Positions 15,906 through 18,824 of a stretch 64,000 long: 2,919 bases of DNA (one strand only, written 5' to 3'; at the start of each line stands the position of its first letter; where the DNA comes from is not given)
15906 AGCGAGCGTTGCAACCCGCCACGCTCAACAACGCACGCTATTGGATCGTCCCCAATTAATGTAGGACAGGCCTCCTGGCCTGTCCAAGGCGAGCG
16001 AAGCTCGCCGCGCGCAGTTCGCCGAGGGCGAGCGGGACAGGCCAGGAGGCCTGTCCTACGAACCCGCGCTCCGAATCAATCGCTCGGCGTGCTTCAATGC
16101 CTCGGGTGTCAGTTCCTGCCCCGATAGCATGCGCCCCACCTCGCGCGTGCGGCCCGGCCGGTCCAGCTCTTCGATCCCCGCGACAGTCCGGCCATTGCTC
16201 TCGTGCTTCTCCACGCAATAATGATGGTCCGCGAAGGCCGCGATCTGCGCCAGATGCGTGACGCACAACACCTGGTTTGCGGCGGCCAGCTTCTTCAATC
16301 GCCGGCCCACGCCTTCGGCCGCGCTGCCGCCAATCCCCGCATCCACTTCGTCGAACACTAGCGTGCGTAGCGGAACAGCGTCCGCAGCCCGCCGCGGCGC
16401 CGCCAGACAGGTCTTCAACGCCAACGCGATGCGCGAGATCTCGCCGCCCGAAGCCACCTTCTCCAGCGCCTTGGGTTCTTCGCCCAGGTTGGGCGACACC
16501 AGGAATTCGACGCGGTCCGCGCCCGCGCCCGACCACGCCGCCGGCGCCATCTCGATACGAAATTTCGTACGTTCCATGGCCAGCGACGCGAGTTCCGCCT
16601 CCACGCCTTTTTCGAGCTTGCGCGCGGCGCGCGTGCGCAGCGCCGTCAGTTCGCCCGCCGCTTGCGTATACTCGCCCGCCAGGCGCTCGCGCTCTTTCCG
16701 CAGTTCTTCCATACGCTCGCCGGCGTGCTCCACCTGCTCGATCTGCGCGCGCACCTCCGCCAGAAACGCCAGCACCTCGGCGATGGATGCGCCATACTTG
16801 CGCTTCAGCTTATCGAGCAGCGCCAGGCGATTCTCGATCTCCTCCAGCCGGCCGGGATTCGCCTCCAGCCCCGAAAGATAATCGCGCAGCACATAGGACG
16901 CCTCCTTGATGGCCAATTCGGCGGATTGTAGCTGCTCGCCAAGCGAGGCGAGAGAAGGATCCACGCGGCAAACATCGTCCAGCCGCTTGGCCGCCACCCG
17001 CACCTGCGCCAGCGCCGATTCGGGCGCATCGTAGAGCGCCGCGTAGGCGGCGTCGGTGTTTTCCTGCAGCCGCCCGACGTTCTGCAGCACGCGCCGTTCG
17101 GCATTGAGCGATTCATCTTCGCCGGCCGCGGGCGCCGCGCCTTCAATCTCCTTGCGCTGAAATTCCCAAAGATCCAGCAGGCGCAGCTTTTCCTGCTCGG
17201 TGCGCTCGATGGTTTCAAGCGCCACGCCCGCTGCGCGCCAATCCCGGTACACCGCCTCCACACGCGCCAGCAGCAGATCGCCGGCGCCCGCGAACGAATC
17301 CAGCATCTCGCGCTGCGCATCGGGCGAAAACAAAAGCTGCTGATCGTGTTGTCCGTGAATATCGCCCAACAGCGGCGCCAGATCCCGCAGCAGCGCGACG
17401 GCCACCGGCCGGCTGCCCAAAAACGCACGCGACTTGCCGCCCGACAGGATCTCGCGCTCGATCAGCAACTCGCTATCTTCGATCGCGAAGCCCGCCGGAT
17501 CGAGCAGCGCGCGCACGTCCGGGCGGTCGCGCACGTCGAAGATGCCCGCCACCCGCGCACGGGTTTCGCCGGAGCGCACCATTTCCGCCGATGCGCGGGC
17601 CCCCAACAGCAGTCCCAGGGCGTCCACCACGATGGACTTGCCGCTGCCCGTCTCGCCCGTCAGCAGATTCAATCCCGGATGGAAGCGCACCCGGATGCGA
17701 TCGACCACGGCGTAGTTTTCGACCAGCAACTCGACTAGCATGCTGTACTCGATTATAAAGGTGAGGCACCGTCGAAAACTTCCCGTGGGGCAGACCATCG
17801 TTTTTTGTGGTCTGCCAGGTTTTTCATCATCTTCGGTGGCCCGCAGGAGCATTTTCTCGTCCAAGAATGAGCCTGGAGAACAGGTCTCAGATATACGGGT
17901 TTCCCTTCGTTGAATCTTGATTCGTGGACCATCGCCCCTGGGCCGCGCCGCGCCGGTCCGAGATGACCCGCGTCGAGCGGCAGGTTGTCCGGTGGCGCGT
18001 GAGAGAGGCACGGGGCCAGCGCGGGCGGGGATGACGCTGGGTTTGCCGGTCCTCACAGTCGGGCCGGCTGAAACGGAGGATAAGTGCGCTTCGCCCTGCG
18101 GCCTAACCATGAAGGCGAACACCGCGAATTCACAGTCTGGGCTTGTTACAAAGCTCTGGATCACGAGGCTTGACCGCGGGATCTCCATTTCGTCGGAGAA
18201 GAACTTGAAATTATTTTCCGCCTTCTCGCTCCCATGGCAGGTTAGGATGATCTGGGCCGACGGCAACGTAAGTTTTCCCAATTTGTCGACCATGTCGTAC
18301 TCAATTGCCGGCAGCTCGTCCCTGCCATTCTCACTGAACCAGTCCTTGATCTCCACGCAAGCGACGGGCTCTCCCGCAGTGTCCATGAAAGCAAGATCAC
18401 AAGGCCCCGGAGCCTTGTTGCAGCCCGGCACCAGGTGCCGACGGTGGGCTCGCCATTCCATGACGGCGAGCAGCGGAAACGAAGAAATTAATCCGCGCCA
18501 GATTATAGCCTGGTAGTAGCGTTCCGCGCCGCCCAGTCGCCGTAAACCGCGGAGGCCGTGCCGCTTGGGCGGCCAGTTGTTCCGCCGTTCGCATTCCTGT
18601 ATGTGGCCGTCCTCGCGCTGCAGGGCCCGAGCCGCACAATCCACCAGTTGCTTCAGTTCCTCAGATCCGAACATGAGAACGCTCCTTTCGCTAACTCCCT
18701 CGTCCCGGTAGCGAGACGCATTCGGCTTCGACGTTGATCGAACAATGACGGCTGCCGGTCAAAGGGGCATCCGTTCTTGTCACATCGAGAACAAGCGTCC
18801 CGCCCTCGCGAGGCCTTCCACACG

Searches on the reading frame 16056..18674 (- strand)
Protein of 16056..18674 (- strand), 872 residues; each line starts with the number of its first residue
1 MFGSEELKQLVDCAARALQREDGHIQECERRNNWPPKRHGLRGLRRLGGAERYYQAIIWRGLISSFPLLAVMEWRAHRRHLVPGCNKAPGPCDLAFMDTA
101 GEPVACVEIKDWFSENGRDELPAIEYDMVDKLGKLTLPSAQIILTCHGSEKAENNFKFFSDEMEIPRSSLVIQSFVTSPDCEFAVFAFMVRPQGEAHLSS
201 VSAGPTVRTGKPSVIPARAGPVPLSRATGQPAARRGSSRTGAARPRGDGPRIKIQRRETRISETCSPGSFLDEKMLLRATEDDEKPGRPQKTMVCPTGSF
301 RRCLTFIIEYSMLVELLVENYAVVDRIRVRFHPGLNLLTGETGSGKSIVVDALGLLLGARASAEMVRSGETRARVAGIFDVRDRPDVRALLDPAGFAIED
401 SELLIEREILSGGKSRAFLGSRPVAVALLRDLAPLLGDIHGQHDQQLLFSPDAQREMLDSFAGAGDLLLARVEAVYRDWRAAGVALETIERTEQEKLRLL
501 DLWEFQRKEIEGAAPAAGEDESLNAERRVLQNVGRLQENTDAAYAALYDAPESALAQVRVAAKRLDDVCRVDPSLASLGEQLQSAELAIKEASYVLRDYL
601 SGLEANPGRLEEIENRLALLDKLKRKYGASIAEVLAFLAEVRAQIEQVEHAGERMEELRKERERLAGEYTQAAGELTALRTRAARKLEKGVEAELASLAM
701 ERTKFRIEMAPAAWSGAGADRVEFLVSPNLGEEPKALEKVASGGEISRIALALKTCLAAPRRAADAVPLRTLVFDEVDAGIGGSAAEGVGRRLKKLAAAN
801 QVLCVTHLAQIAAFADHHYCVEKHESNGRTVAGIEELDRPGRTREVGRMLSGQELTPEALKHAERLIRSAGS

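Call 76: search_protein_families(library=pfam, proteins=[window:16056-18674:-], max_evalue=0.0001)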
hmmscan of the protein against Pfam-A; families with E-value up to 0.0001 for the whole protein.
window:16056-18674:- (872 aa): 4 families
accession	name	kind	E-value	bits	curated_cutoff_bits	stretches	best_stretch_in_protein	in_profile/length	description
PF02463.25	SMC_N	-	8.6e-15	55.2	40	1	313-825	2-215/220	RecF/RecN/SMC N terminal domain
PF13476.12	AAA_23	-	2.3e-08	35.3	27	1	317-367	3-53/201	AAA domain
PF13555.12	AAA_29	-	1.3e-05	25.3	27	1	316-360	4-49/61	P-loop containing region of AAA domain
PF13304.12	AAA_21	-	3.9e-05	24.3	27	0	335-366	1-29/304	AAA domain, putative AbiEii toxin, Type IV TA system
